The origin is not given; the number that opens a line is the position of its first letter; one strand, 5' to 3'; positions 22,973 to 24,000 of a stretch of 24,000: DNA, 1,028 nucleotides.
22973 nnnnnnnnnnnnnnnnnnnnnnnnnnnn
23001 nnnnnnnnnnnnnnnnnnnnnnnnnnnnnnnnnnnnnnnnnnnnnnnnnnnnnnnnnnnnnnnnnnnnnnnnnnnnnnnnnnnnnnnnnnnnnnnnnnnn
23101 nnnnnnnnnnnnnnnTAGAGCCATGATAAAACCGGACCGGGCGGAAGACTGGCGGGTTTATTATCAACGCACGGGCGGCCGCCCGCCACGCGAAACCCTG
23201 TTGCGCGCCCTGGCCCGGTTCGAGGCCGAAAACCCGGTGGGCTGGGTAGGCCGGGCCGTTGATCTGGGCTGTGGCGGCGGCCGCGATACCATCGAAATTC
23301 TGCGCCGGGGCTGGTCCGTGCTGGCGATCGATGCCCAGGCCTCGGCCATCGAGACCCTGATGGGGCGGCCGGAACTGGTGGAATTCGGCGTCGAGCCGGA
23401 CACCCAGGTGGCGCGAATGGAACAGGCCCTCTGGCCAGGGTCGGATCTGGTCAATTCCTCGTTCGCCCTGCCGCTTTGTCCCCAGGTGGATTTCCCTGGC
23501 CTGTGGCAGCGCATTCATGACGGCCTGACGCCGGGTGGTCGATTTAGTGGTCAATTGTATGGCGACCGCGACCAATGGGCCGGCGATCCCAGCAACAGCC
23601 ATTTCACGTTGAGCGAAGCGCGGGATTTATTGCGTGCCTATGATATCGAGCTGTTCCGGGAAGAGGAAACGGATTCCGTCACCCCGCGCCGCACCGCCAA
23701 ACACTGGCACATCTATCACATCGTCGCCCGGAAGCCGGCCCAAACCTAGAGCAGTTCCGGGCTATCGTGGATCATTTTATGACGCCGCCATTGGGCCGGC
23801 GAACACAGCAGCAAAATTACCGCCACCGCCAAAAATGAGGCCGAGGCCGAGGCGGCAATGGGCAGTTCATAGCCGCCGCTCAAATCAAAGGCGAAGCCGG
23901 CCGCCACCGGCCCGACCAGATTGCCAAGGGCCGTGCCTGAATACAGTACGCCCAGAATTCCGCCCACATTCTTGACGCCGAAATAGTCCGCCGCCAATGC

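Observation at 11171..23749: Twelve-gene, translationally coupled operon resembling an uncharacterised cyclic-amide / N-heterocycle catabolic pathway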

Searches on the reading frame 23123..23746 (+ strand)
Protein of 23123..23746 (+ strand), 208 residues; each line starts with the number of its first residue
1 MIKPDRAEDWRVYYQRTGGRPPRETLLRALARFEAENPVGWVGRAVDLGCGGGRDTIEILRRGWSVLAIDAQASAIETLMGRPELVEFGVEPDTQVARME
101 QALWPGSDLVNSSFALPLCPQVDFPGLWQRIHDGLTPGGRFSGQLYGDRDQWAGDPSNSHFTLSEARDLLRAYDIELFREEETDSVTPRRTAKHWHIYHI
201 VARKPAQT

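Call 8: search_protein_families(library=ncbifam, proteins=[window:23123-23746:+], max_evalue=0.001)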
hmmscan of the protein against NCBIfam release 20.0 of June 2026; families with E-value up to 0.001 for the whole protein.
window:23123-23746:+ (208 aa): 6 families
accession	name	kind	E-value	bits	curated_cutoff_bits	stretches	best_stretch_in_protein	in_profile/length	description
NF041820.1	daptide_MTase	equivalog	4.3e-07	29.6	175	1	43-147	38-146/243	daptide-type RiPP biosynthesis methyltransferase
NF008992.0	PRK12335.1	equivalog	4.4e-05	22.8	303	1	43-80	124-161/289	SAM-dependent methyltransferase TehB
NF008405.0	PRK11207.1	equivalog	6.2e-05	22.5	218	1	43-79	32-68/198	tellurite resistance methyltransferase TehB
NF045649.1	2X_seleno_MduS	exception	8e-05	21.8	380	1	28-103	32-103/338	methyltransferase domain-containing selenoprotein MduS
NF010703.0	PRK14103.1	equivalog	0.00019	20.9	320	1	29-150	21-131/256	trans-aconitate 2-methyltransferase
NF043040.1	corrin_prot_MT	hypoth_equivalog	0.00089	18.7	180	0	44-82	44-82/216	corrinoid protein-associated methyltransferase CpaM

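Call 9: search_protein_families(library=pfam, proteins=[window:23123-23746:+], max_evalue=0.001)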
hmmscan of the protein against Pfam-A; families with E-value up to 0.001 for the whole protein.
window:23123-23746:+ (208 aa): 5 families
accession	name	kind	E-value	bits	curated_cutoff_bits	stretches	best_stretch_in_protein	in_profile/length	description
PF13649.12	Methyltransf_25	-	8.5e-09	36.4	27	1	46-139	2-97/97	Methyltransferase domain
PF08242.18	Methyltransf_12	-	6.3e-07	30.5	30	1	46-141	1-98/98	Methyltransferase domain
PF08241.18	Methyltransf_11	-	1e-05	26.5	21.2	1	46-141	1-93/95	Methyltransferase domain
PF13489.12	Methyltransf_23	-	7.6e-05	22.9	27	1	23-148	10-121/164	Methyltransferase domain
PF13847.12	Methyltransf_31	-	0.00094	19.3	27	0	45-142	7-108/145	Methyltransferase domain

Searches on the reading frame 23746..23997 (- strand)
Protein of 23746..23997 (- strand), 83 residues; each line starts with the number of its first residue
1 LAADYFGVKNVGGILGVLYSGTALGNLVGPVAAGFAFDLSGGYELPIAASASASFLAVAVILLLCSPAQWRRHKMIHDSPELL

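Call 9: search_protein_families(library=pfam, proteins=[window:23746-23997:-], max_evalue=0.001)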
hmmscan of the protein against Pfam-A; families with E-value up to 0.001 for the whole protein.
window:23746-23997:- (83 aa): 1 family
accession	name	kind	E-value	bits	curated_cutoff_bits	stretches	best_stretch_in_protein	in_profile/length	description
PF07690.21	MFS_1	-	1e-07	31.6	33.4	1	1-67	109-176/347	Major Facilitator Superfamily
